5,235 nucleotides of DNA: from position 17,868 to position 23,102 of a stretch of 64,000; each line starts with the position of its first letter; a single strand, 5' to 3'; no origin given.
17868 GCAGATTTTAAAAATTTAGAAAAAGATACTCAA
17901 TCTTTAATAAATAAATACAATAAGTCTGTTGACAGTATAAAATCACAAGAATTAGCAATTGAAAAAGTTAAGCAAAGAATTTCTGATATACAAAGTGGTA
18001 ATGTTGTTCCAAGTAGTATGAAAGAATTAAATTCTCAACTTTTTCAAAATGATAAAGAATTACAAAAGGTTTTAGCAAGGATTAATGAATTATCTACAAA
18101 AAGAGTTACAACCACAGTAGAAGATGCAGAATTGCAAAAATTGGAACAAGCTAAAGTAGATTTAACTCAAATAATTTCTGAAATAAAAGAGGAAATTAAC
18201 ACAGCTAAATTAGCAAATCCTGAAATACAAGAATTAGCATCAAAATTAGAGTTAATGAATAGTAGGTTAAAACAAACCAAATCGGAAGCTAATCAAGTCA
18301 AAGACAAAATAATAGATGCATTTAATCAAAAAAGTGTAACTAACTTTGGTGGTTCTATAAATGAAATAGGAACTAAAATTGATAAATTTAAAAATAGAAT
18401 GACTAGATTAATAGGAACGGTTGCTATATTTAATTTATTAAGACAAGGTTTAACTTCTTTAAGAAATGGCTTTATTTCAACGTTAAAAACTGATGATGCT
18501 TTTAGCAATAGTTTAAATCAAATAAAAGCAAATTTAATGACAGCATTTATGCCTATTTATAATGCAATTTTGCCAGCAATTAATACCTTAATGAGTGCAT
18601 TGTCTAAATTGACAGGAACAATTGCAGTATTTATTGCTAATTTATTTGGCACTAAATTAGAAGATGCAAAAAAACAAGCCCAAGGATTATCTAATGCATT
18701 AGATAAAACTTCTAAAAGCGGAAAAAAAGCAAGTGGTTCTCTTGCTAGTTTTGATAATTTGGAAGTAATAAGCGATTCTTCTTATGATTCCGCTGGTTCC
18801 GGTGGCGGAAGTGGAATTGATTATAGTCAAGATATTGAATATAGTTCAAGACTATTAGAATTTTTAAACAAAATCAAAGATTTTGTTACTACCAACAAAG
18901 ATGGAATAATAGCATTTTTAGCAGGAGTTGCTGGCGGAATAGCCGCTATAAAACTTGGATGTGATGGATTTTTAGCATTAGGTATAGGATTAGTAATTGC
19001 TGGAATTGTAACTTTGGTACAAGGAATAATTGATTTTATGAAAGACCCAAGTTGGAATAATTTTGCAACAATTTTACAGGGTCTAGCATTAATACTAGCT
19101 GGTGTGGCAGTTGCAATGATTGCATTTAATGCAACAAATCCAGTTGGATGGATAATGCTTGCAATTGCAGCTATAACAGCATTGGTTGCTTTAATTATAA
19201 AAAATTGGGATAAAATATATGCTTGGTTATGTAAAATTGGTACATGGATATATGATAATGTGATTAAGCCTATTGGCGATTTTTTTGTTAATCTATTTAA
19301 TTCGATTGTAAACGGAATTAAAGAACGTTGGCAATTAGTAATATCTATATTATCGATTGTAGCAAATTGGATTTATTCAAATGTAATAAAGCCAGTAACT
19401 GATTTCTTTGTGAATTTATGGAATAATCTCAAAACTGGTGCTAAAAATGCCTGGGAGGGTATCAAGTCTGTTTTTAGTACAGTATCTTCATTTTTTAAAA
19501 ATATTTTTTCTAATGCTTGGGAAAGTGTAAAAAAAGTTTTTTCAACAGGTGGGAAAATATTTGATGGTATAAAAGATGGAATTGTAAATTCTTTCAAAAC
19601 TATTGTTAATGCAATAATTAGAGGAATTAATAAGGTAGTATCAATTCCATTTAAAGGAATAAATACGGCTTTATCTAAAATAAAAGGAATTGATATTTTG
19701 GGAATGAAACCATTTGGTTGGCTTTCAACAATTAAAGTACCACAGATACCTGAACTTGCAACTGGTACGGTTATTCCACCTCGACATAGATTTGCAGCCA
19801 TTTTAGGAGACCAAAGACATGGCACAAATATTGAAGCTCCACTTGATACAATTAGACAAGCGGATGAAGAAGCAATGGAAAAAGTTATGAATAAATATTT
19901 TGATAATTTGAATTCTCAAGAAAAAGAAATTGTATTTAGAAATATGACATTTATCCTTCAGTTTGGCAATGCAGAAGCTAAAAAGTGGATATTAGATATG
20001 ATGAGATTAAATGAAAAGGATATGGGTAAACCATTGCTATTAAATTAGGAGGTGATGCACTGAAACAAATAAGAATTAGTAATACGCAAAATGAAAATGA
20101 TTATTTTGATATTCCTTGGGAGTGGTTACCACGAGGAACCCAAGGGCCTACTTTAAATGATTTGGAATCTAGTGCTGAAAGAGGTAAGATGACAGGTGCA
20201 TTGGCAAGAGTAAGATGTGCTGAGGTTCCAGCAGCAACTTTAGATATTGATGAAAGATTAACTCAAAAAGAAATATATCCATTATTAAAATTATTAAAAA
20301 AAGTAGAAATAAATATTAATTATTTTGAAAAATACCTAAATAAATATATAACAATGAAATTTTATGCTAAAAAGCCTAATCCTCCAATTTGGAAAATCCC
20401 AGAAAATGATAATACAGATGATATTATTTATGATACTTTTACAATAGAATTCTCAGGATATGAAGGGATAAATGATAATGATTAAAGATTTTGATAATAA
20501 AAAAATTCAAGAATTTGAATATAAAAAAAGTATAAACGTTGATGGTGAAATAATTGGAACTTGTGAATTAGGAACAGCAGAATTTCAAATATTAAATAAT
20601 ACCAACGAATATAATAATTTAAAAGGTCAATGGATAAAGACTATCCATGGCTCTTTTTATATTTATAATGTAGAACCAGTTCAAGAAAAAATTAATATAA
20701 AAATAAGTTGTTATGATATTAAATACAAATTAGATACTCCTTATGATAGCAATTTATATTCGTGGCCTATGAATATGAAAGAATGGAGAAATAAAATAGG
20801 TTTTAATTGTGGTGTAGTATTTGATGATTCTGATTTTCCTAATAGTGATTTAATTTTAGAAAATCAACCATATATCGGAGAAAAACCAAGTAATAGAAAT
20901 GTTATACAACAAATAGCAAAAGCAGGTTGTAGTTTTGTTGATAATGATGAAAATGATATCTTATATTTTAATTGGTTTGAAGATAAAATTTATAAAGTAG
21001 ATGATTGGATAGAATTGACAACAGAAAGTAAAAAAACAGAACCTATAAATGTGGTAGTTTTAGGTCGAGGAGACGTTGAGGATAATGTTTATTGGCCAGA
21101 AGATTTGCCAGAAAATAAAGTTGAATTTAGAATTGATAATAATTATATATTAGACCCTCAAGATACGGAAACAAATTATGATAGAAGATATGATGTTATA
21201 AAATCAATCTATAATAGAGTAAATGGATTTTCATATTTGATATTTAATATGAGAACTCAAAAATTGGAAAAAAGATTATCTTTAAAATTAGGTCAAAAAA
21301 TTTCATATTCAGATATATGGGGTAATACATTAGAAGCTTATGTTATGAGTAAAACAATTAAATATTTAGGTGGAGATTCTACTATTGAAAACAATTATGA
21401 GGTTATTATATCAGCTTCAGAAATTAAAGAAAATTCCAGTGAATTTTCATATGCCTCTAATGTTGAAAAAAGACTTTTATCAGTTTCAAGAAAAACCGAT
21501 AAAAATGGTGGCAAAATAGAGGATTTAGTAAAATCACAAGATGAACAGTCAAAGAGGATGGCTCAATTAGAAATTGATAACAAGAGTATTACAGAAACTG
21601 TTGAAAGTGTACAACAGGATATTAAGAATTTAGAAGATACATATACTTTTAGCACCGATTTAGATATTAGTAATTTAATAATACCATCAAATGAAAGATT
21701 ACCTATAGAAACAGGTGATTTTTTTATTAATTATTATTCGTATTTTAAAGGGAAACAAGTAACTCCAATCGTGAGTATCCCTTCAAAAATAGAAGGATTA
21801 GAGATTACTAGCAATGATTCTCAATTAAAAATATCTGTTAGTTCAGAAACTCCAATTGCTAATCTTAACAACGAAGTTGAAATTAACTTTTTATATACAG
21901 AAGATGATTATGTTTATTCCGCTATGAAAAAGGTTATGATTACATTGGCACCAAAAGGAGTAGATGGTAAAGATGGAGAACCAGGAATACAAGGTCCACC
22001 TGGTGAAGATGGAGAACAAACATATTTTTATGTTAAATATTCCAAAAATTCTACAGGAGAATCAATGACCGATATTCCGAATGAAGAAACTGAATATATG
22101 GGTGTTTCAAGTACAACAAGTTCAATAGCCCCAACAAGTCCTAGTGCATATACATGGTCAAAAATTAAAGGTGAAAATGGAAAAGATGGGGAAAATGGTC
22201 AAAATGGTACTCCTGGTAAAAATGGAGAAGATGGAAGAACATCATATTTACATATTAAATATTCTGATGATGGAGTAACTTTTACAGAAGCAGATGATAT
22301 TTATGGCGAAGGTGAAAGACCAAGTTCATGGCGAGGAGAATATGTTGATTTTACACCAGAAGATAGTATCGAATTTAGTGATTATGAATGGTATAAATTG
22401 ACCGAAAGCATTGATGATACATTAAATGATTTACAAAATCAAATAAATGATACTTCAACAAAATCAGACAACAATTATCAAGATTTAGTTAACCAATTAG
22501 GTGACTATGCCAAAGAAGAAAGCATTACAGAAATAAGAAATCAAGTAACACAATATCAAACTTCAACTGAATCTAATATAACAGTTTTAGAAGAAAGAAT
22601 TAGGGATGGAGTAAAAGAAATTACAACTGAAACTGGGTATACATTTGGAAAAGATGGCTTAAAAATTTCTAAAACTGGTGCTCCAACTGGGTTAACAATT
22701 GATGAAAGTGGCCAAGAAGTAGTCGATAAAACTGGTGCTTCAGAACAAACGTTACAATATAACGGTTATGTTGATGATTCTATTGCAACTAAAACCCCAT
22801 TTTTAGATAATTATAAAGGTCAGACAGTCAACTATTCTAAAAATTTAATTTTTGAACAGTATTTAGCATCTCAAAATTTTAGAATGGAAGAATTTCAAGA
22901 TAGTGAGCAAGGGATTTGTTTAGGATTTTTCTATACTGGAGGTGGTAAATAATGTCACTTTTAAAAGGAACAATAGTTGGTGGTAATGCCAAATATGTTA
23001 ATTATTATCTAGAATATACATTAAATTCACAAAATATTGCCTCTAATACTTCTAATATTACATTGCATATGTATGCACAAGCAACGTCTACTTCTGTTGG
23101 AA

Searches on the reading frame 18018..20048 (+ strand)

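Call 91: search_protein_families(library=phrogs, proteins=[window:18018-20048:+], max_evalue=0.00001)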
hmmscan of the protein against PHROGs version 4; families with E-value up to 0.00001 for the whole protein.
window:18018-20048:+ (676 aa): 20 families
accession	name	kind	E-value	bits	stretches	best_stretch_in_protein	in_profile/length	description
phrog_1535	-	tail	5.7e-66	224.5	2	115-291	317-516/1152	tail length tape measure protein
phrog_1272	-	tail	8.2e-28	97.7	1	360-624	637-905/1606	tail length tape measure protein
phrog_58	-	tail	3e-18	66.6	1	5-569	203-919/1544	tail length tape measure protein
phrog_971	-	lysis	2.2e-16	60.7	1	42-586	282-788/1338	endolysin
phrog_8462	-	tail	2.8e-16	60.4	1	281-544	252-468/672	tail length tape measure protein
phrog_4200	-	tail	1.9e-15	57.5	1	415-558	436-582/732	tail length tape measure protein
phrog_991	-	tail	3.2e-14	52.5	1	115-637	558-923/1966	tail length tape measure protein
phrog_3981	-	tail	1.3e-13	51.9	1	62-583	89-490/584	tail length tape measure protein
phrog_11489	-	unknown function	1.5e-11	44.1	1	383-541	933-1102/1717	-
phrog_167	-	tail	4.9e-11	42.1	1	176-599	693-1048/1555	tail length tape measure protein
phrog_17020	-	unknown function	1e-10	42.4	1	414-556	31-168/353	-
phrog_31409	-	tail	1.1e-10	42.1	1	159-243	244-327/365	tail length tape measure protein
phrog_8927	-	tail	1.1e-10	41.3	1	29-561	399-898/1619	tail length tape measure protein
phrog_23464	-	unknown function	1.6e-10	41.4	1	544-624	431-499/539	-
phrog_1533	-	tail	2e-09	36.6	0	319-539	594-764/1688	tail length tape measure protein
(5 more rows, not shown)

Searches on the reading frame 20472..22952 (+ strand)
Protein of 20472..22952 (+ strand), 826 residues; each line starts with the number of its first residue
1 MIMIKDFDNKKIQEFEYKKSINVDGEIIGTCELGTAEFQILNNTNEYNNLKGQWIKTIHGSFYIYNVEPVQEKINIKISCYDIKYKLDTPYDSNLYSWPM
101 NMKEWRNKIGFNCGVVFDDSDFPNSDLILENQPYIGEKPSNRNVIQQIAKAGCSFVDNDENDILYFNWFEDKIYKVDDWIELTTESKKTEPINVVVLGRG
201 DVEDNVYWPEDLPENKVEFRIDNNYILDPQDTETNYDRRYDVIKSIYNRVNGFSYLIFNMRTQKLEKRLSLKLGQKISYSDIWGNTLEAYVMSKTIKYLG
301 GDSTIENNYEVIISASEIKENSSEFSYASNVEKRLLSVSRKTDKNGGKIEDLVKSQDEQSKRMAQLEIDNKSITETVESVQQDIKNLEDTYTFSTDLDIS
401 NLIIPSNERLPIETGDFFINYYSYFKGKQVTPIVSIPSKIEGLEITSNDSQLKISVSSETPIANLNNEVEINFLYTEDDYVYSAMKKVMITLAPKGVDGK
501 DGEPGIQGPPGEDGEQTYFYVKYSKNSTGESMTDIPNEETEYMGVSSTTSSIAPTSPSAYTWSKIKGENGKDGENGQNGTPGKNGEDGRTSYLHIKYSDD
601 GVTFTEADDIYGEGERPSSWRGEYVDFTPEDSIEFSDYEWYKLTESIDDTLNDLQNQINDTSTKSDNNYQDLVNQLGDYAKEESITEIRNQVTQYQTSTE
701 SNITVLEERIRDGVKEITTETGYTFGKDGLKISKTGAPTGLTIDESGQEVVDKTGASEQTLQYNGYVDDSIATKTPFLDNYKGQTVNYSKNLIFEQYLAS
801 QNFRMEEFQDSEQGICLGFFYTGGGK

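Call 91: search_protein_families(library=phrogs, proteins=[window:20472-22952:+], max_evalue=0.00001)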
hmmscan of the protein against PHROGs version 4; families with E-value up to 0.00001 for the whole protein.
window:20472-22952:+ (826 aa): 10 families
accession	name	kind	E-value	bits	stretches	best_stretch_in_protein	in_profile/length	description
phrog_15074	-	unknown function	2.7e-25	88.9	2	508-641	918-1038/1773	-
phrog_10693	-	moron, auxiliary metabolic gene and host takeover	7.8e-18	65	1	477-729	736-958/1219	host range and adsorption protein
phrog_38044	-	unknown function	1.9e-14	52.6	1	482-643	2306-2455/3576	-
phrog_33923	-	unknown function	7.2e-12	44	1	505-574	1271-1340/2146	-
phrog_30133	-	head and packaging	8.1e-12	45.4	1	503-579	17-94/621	virion structural protein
phrog_22212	-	unknown function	9.9e-12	44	1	514-642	368-498/1655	-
phrog_35520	-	tail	3.5e-11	43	1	541-649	378-492/1199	tail protein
phrog_819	-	tail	3.9e-06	26.3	1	494-598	572-661/1024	tail protein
phrog_6320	-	tail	6.4e-06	26.2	1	494-589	144-189/745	tail fiber protein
phrog_1806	-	tail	7.8e-06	26.4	0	496-591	139-233/276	collagen like minor tail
